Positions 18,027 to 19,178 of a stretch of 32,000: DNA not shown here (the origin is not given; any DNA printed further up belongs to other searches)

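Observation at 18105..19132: Compositionally foreign 1-kb island carrying a lone cytoplasmic trypsin-fold serine protease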

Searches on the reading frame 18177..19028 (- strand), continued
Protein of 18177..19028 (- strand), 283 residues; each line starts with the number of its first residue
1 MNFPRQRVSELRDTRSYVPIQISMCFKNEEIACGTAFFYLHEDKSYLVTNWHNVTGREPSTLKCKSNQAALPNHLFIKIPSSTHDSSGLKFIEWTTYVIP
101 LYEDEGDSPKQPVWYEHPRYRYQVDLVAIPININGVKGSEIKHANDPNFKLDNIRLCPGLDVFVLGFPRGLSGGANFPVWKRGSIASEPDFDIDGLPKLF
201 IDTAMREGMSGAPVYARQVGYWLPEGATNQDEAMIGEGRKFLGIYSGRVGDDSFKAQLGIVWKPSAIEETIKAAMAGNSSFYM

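Call 23: search_solved_structures(query=A1, max_evalue=1, show_alignments=2)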
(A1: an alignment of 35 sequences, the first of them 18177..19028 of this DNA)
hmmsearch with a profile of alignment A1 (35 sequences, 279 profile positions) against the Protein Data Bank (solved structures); distinct sequences matched with E-value up to 1: 2.
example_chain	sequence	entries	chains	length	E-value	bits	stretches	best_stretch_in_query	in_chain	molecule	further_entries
1l1j_A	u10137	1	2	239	0.56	12.4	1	23-63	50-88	heat shock protease HtrA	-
7qh2_B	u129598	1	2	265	0.58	12.3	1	130-211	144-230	Lactate dehydrogenase (NAD(+),ferredoxin) subunit LctB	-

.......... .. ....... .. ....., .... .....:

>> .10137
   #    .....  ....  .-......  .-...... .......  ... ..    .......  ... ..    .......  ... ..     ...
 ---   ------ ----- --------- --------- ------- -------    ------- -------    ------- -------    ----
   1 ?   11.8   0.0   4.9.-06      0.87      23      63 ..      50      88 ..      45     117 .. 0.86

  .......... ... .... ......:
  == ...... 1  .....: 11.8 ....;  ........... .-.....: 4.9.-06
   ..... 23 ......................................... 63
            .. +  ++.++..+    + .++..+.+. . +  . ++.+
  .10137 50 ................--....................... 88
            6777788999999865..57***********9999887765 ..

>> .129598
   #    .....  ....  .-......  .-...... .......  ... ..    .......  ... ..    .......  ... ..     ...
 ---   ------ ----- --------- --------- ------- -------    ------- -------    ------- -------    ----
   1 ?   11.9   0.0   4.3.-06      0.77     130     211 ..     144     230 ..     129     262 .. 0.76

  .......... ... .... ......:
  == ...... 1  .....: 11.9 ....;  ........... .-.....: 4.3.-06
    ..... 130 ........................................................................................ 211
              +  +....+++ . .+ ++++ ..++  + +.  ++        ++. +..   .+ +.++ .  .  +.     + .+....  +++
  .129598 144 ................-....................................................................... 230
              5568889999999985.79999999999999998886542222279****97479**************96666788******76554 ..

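Call 24: find_related_loci(query=A1, collection=viral_contigs, flank=8000)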
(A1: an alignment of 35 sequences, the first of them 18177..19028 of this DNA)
Query A1 (283 aa) in viral_contigs; peptide patterns used: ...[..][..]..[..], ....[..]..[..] (x = any residue, [..] = any of these).
287 stretches matched a pattern; 31 encode a relative of the query (tblastn E <= 1e-3); 31 distinct loci.
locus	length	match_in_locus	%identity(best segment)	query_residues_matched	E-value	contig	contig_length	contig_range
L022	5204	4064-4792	36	32-277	4e-42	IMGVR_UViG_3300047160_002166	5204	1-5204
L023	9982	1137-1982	35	11-275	4e-40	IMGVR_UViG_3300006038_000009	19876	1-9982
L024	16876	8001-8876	31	11-282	8e-38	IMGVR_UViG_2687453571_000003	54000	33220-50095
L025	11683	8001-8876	31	11-282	8e-38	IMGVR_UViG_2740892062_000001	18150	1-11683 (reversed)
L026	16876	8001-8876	31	11-282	8e-38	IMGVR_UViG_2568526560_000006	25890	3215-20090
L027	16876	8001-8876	32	11-282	1e-37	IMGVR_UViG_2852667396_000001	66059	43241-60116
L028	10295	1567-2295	36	16-273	7e-35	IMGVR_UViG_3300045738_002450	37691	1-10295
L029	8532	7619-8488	30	7-281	1e-32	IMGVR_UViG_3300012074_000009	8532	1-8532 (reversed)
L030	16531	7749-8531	34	25-273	3e-32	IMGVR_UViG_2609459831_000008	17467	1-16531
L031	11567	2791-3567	32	31-275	1e-31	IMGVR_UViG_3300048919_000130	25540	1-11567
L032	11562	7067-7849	33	25-273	9e-31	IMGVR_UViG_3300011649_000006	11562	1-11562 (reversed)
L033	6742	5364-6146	34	25-273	2e-30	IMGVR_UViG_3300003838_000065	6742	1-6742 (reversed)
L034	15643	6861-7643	33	25-273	1e-30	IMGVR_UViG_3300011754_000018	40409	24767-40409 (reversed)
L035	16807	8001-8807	32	16-274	8e-31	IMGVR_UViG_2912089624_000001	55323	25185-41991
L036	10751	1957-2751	31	31-281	8e-30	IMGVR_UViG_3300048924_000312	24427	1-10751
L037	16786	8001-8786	31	25-271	9e-30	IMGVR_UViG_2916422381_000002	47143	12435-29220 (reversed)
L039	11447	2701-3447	33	28-269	1e-29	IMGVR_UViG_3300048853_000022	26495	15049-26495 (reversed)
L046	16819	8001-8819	31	20-275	4e-25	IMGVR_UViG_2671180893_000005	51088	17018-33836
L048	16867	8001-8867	32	16-276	6e-24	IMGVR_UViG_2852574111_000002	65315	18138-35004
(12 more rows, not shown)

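Call 25: find_related_loci(query=A1, collection=metagenome_contigs, flank=8000)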
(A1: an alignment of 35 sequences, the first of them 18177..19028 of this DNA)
Query A1 (283 aa) in metagenome_contigs; peptide patterns used: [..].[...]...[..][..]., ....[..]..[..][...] (x = any residue, [..] = any of these).
600 stretches matched a pattern (row limit reached: there are more); 78 encode a relative of the query (tblastn E <= 1e-3); 78 distinct loci.
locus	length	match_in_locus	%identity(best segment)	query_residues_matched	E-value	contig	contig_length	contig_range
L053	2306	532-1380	57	7-283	7e-105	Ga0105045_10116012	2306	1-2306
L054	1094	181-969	51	2-268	2e-97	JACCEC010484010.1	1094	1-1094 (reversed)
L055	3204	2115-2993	50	8-281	2e-90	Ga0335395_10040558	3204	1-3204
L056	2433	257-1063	52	10-281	9e-91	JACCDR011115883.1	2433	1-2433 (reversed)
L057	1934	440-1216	48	13-281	3e-73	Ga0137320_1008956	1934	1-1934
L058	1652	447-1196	40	31-281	7e-58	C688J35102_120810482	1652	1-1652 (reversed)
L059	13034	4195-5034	38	2-281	2e-55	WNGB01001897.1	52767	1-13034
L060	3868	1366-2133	39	5-275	2e-54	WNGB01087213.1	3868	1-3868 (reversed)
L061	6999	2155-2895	38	16-275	3e-52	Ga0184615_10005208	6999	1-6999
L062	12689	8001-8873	36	1-281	2e-52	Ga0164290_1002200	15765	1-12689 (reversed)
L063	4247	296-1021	39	22-271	5e-51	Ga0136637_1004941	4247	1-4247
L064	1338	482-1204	39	26-271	1e-51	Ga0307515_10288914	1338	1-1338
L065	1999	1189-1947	36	20-281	4e-50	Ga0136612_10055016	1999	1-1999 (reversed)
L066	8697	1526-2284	38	14-278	9e-49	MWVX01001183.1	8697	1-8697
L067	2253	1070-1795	36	13-273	1e-45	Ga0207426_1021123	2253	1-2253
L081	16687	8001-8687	34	35-271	3e-36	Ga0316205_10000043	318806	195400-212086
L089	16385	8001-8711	32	16-267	1e-31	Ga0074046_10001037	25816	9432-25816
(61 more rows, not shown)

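Call 35: find_encoding_contigs(protein=window:18177-19028:-, flank=6000, max_places=10)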
Protein window:18177-19028:- (283 aa): no gene with exactly this product is on record in the collection.

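Call 36: predict_structure(alignment_id=A1)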
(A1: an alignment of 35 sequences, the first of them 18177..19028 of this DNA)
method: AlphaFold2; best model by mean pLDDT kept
length: 283 residues; sequences in the alignment: 35
mean_pLDDT: 90.2   pTM: 0.89
mean pLDDT of the five models: 90.2, 89.7, 88.6, 88.1, 84.8
residues with pLDDT >= 90: 198; 70-90: 64; 50-70: 18; < 50: 3
segments of 3 or more residues with pLDDT < 50: 1-3
pLDDT, mean of each block of 10 residues (from residue 1): 57 87 94 96 97 95 89 95 84 90 92 98 97 79 93 93 93 79 95 96 86 96 91 93 91 74 98 97 90
secondary structure, 60 per line:
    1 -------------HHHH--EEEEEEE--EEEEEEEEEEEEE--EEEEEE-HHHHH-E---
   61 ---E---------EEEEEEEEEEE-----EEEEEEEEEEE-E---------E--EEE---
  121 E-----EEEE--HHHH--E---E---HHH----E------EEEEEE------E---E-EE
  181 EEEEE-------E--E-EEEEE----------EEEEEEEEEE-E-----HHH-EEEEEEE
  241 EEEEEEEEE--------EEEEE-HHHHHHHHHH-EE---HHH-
elements in order: H14-17 E20-26 E29-41 E44-49 H51-55 E74-84 E90-100 E115-117 E127-130 H133-136 E161-166 E179-185 E198-202 E213-222 E234-249 E258-262 H264-273

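Call 41: fold_search(model_id=the predicted structure, library=pdb)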
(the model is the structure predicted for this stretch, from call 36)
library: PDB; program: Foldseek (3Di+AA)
matches with E <= 10: 712; with E <= 0.001: 155
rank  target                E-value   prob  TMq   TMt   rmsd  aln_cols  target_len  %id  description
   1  1jwt                  6.4e-07  1.00  0.48  0.46   8.4       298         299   15  CRYSTAL STRUCTURE OF THROMBIN IN COMPLEX WITH A NOVEL BICYCLIC LACTAM INHIBITOR (released 2002-02-27)
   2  2r3u_A                8.2e-07  1.00  0.47  0.63   7.4       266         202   15  Crystal structure of the PDZ deletion mutant of DegS (released 2007-11-27)
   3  2qf0_A                8.2e-07  1.00  0.45  0.60   9.1       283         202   14  Structure of the delta PDZ truncation of the DegS protease (released 2007-12-11)
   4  1sfq_B                8.2e-07  1.00  0.45  0.50   8.6       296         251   16  Fast form of thrombin mutant R(77a)A bound to PPACK (released 2004-06-08)
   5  2qf0_C                9.1e-07  1.00  0.46  0.60   7.8       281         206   13  Structure of the delta PDZ truncation of the DegS protease (released 2007-12-11)
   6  3eq0_H                9.6e-07  1.00  0.48  0.54   8.1       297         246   16  Thrombin Inhibitor (released 2009-08-18)
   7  4ynn_B                1.0e-06  1.00  0.46  0.34   7.1       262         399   12  Structure of Legionella pneumophila DegQ (S190A variant) (released 2015-06-24)
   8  1soz_C                1.0e-06  1.00  0.46  0.50   7.2       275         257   12  Crystal Structure of DegS protease in complex with an activating peptide (released 2004-06-08)
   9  3utu_H                1.0e-06  1.00  0.48  0.54   7.8       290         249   15  High affinity inhibitor of human thrombin (released 2012-08-29)
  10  2qf0_F                1.2e-06  1.00  0.47  0.63   6.6       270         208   13  Structure of the delta PDZ truncation of the DegS protease (released 2007-12-11)
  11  1qy6                  1.2e-06  1.00  0.45  0.57   8.7       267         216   15  Structue of V8 Protease from Staphylococcus aureus (released 2004-02-17)
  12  2qf3_B                1.3e-06  1.00  0.47  0.64   7.8       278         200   12  Structure of the delta PDZ truncation of the DegS protease (released 2007-12-11)
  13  3gdv_C                1.4e-06  1.00  0.48  0.47   7.0       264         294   13  Crystal structure of DegS H198P/D320A mutant modified by DFP and in complex with YQF peptide (released 2009-03-31)
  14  4ynn_A                1.5e-06  1.00  0.48  0.35   7.0       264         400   12  Structure of Legionella pneumophila DegQ (S190A variant) (released 2015-06-24)
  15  3gis_F                1.6e-06  1.00  0.48  0.54   7.8       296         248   15  Crystal Structure of Na-free Thrombin in Complex with Thrombomodulin (released 2009-08-18)
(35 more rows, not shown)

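Call 46: fold_search(model_id=the predicted structure, library=viral)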
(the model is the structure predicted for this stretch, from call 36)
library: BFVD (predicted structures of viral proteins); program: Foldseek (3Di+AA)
matches with E <= 10: 713; with E <= 0.001: 130
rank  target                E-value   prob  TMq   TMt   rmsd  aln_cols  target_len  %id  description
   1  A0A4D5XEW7            5.2e-08  1.00  0.49  0.28   9.0       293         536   14  Collagen triple helix repeat motif-containing protein [Mimivirus LCMiAC02]
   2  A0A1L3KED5            6.5e-07  1.00  0.47  0.19   6.4       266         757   16  (no name in the UniProt tables at hand)
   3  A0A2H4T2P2            8.9e-07  1.00  0.51  0.33   9.5       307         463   12  Trypsin-like serine protease-like protein [Tomelloso virus]
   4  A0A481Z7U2            8.9e-07  1.00  0.44  0.26   8.2       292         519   14  Trypsin-like peptidase [Pithovirus LCPAC302]
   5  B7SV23                9.4e-07  1.00  0.50  0.43   8.6       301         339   10  (no name in the UniProt tables at hand)
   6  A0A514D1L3            1.0e-06  1.00  0.45  0.31  10.3       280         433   13  Serine protease [Riboviria sp.]
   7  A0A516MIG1            1.1e-06  1.00  0.42  0.54   7.1       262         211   13  (no name in the UniProt tables at hand)
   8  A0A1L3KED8            1.1e-06  1.00  0.44  0.22  11.1       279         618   13  (no name in the UniProt tables at hand)
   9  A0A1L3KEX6            1.2e-06  1.00  0.44  0.28   6.2       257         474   14  (no name in the UniProt tables at hand)
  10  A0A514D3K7            1.3e-06  1.00  0.46  0.27   7.9       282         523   14  Peptidase S39 domain-containing protein (Fragment) [Riboviria sp.]
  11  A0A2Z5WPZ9            1.4e-06  1.00  0.47  0.51   7.2       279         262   11  (no name in the UniProt tables at hand)
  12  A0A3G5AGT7            1.5e-06  1.00  0.46  0.26   8.1       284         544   15  PDZ domain-containing protein [Solumvirus sp.]
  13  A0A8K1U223            1.8e-06  1.00  0.46  0.24   6.1       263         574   13  Serine protease [Riboviria sp.]
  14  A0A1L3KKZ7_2          1.8e-06  1.00  0.36  0.11  11.7       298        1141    9  (no name in the UniProt tables at hand)
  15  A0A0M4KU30            1.9e-06  1.00  0.47  0.21   6.5       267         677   14  Putative ORF2 polyprotein [Rhizoctonia solani barnavirus 1]
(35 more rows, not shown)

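Call 48: search_protein_families(library=pfam, alignment_id=A2, max_evalue=0.00001)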
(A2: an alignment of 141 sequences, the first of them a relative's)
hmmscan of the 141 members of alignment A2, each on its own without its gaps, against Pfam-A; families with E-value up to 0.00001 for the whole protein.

A. member 1, L001:687-1517:- (276 aa): 1 family
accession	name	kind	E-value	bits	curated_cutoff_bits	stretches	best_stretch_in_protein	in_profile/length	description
PF05685.18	Uma2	-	1e-06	28.8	27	1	30-157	26-133/172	Putative restriction endonuclease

B. families by the number of members that match (of 141 scanned): 84 families (the first 25 are shown)
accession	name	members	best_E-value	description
PF00589.27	Phage_integrase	3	3.7e-29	Phage integrase family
PF14464.11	Prok-JAB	3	3.3e-20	Prokaryotic homologs of the JAB domain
PF01844.29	HNH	3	8.9e-17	HNH endonuclease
PF00877.26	NLPC_P60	3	9.1e-10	NlpC/P60 family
PF05100.17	Phage_tail_L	2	1.2e-69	Phage minor tail protein L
PF03237.21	Terminase_6N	2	3.8e-35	Terminase large subunit, T4likevirus-type, N-terminal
PF01546.33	Peptidase_M20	2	2e-28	Peptidase family M20/M25/M40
PF05119.17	Terminase_4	2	2.6e-21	Phage terminase, small subunit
PF03592.21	Terminase_2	2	3.4e-21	Terminase small subunit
PF04185.19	Phosphoesterase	2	9.5e-17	Phosphoesterase family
PF17289.8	Terminase_6C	2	1.1e-10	Terminase RNaseH-like domain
PF14279.12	HNH_5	2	9.2e-09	HNH endonuclease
PF19614.4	DUF6119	1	5.9e-136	Family of unknown function (DUF6119)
PF05840.19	Phage_GPA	1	1.6e-85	Bacteriophage replication gene A protein (GPA)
PF00742.24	Homoserine_dh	1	8.4e-67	Homoserine dehydrogenase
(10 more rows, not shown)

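Call 49: search_protein_families(library=padloc, alignment_id=A2, max_evalue=0.00001)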
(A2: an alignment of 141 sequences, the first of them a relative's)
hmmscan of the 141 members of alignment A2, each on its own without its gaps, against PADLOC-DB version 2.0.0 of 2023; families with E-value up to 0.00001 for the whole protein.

A. member 1, L001:687-1517:- (276 aa): 0 families

B. families by the number of members that match (of 141 scanned): 76 families (the first 25 are shown)
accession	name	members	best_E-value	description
PDLC02982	AriAB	1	3.2e-131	-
PDLC04693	PDC-M52B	1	8.4e-72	-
PDLC04692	PDC-M52B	1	1.6e-58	-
PDLC04997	PDC-S32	1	2.4e-51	-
PDLC04691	PDC-M52A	1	6.9e-48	-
PDLC04996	PDC-S32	1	7.3e-43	-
PDLC03802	RTasHel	1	4.1e-36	DRT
PDLC02347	AbiJ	1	5.5e-34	AbiJ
PDLC00114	GajB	1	1.3e-33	UrvD helicase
PDLC00117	GajB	1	9.8e-33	UrvD helicase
PDLC00132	GajB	1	1.4e-29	UrvD helicase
PDLC00130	GajB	1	3.5e-22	UrvD helicase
PDLC03014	subtilase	1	4.1e-21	-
PDLC00127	GajB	1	5e-18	UrvD helicase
PDLC00103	GajB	1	8.8e-18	UrvD helicase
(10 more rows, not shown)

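Call 52: search_protein_families(library=padloc, proteins=[L024:7986-8909:+, L030:7710-8567:+, L035:7935-8852:+, L037:7959-8834:+, L046:7947-9068:+, L048:7911-8891:+, L006:8004-8816:+, P0041, P0097, P0002], max_evalue=0.001)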
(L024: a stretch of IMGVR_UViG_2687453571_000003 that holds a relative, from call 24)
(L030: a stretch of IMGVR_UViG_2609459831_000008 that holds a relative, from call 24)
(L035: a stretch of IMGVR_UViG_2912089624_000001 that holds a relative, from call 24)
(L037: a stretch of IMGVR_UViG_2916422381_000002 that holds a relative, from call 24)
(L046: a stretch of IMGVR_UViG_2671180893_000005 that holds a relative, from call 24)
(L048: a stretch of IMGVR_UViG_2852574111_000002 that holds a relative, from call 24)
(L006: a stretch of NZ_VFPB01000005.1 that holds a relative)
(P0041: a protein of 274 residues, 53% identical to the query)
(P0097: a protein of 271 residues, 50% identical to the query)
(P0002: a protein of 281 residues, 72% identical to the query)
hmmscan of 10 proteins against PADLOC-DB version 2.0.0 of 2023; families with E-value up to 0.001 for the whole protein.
L024:7986-8909:+ (307 aa): 1 family
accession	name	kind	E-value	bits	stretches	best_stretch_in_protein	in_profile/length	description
PDLC05022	PDC-S45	-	2.2e-06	24.8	0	12-52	22-67/293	-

L030:7710-8567:+ (285 aa): 4 families
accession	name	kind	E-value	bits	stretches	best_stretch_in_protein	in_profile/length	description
PDLC05022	PDC-S45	-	5.3e-21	72.8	1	6-196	21-213/293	-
PDLC02960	RT-Protease_XI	-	1e-06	26.1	1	18-196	344-478/506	single gene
PDLC02959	RT-Protease_XI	-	6.2e-06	23.4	1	11-196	344-481/510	single gene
PDLC03855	LmuA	-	0.00012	19.5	1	8-218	10-184/425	-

L035:7935-8852:+ (305 aa): 3 families
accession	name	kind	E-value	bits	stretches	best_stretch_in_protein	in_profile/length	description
PDLC05022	PDC-S45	-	3.1e-18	63.7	2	151-220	150-220/293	-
PDLC02959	RT-Protease_XI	-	1e-05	22.6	1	28-210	344-478/510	single gene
PDLC02960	RT-Protease_XI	-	1.4e-05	22.3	1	28-209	342-474/506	single gene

L037:7959-8834:+ (291 aa): 2 families
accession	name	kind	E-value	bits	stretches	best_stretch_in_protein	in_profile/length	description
PDLC05022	PDC-S45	-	6.1e-17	59.5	1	5-199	19-212/293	-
PDLC03855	LmuA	-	3.2e-06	24.7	1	14-205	6-167/425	-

L046:7947-9068:+ (373 aa): 2 families
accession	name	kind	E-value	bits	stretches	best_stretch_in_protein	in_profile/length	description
PDLC05022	PDC-S45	-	3e-19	67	1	7-248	11-224/293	-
PDLC03855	LmuA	-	0.00012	19.6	1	11-59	4-45/425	-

L048:7911-8891:+ (326 aa): 1 family
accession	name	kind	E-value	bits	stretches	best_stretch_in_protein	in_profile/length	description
PDLC05022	PDC-S45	-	6.3e-15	52.9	2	24-75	14-70/293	-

L006:8004-8816:+ (270 aa): 2 families
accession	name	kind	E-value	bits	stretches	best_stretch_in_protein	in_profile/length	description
PDLC05022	PDC-S45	-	3.5e-14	50.4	1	143-233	148-235/293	-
PDLC02960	RT-Protease_XI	-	0.00047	17.3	1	29-210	349-481/506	single gene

P0041 (274 aa): 3 families
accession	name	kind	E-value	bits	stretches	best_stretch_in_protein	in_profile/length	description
PDLC05022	PDC-S45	-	1.4e-20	71.5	2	147-235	148-233/293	-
PDLC02959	RT-Protease_XI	-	6.6e-05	20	0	139-210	416-480/510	single gene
PDLC02960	RT-Protease_XI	-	0.00014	19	1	16-210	341-477/506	single gene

P0097 (271 aa): 1 family
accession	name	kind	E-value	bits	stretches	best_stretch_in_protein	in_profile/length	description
PDLC05022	PDC-S45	-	4.1e-20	69.9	2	97-235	94-236/293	-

P0002 (281 aa): 3 families
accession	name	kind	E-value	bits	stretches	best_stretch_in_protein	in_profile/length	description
PDLC05022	PDC-S45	-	8.5e-20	68.9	1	16-245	21-236/293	-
PDLC02960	RT-Protease_XI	-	0.00012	19.2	1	29-215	345-475/506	single gene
PDLC02959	RT-Protease_XI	-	0.00031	17.8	0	27-215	345-478/510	single gene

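Call 60: list_cluster_members(proteins=[P0001, P0002])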
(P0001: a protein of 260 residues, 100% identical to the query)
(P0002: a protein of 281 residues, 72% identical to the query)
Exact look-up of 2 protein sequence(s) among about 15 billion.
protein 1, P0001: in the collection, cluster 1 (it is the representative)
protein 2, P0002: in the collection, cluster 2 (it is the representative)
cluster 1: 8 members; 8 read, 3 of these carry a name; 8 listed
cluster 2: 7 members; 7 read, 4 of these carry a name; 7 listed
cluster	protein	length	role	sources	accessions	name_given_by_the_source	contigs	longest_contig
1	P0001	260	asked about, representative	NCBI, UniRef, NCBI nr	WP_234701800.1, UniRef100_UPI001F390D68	serine protease [Synechococcus elongatus] | serine protease n=1 Tax=Synechococcus elongatus TaxID=32046 RepID=UPI001F390D68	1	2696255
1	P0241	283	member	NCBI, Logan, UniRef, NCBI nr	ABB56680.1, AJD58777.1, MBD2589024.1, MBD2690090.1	serine protease family protein [Synechococcus elongatus] | Serine protease n=2 Tax=Synechococcus elongatus TaxID=32046 RepID=Q31QI9_SYNE7 | trypsin-like peptidase domain-containing protein [Synechococcus elongatus]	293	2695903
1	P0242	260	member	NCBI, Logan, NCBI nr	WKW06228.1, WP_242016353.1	serine protease [Synechococcus elongatus]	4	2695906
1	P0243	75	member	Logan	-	-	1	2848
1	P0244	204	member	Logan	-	-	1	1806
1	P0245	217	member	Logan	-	-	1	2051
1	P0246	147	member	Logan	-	-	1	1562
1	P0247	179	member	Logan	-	-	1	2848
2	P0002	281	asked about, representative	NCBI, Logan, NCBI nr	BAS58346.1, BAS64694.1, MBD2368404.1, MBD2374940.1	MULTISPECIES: trypsin-like peptidase domain-containing protein [Leptolyngbya] | trypsin-like peptidase domain-containing protein [Leptolyngbya boryana]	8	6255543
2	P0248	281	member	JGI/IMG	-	hypothetical protein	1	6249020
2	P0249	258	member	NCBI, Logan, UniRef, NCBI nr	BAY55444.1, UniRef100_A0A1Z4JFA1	hypothetical protein NIES2135_22670 [Leptolyngbya boryana NIES-2135] | Uncharacterized protein n=2 Tax=Leptolyngbya group TaxID=3081713 RepID=A0A1Z4JFA1_LEPBY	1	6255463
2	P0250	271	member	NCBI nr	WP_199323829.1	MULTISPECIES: trypsin-like peptidase domain-containing protein [unclassified Leptolyngbya]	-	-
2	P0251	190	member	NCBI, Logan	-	-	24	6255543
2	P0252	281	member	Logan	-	-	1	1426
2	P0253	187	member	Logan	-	-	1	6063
